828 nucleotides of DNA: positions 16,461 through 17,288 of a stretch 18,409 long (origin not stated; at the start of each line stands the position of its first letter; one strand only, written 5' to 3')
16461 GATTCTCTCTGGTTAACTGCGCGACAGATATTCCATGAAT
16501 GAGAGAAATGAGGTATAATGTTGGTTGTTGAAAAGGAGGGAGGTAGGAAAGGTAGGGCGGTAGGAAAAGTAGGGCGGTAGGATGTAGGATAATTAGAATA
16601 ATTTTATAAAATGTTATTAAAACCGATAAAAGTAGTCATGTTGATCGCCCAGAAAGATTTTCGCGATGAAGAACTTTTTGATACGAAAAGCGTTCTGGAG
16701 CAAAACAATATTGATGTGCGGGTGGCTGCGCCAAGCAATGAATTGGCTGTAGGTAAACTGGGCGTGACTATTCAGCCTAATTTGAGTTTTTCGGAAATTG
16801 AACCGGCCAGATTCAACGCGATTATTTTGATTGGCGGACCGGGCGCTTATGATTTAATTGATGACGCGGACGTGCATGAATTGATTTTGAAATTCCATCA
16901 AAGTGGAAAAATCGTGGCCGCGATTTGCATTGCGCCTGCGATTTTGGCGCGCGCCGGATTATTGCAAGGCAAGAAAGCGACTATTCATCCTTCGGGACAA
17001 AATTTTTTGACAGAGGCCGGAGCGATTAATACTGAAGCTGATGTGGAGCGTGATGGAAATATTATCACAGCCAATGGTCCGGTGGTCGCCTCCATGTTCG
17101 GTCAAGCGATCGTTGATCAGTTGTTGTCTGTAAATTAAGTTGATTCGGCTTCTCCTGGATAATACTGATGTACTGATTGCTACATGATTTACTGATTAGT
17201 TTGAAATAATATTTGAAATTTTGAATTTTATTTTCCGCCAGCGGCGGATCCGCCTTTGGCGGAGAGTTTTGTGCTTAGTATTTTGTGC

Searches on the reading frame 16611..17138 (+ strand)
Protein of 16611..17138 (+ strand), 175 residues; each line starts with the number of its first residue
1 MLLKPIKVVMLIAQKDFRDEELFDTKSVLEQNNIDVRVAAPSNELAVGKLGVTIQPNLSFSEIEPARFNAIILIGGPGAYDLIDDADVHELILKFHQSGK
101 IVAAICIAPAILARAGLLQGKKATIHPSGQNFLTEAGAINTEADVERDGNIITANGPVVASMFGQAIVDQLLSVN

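Call 7: search_protein_families(library=ncbifam, proteins=[window:16611-17138:+], max_evalue=0.1)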
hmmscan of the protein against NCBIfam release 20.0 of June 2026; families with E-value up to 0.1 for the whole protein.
window:16611-17138:+ (175 aa): 10 families
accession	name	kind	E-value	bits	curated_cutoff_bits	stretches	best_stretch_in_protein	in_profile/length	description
TIGR01382.1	PfpI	subfamily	6.1e-33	113.7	139.05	1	8-171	1-168/169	DJ-1/PfpI/YhbO family deglycase/protease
TIGR01383.1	not_thiJ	equivalog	2.7e-27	95.6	131.25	1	9-172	2-169/180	DJ-1 family glyoxalase III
NF040823.1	deglyc_PfpI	equivalog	1.5e-20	73.7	330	1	7-157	2-151/166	deglycase PfpI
NF008605.0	PRK11574.1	equivalog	1.1e-09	38.3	252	1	38-173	37-174/196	protein deglycase YajL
NF008747.0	PRK11780.1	equivalog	2e-07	31.2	180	1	85-146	114-177/218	isoprenoid biosynthesis glyoxalase ElbB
NF006902.0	PRK09393.1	equivalog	6.8e-06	25.5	425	1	38-156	49-167/327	transcriptional regulator FtrA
NF052371.1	TransRegGbdRPseu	equivalog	1.2e-05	24.5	480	1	51-135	68-149/365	choline metabolism transcriptional regulator GbdR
TIGR01737.1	FGAM_synth_I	equivalog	0.0093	15.3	177.8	1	58-141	31-118/228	phosphoribosylformylglycinamidine synthase I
NF003168.0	PRK04155.1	equivalog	0.013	14.6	365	0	66-118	146-199/287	glyoxalase III HchA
NF009475.0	PRK12838.1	equivalog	0.027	13.4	221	1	44-132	186-273/359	carbamoyl phosphate synthase small subunit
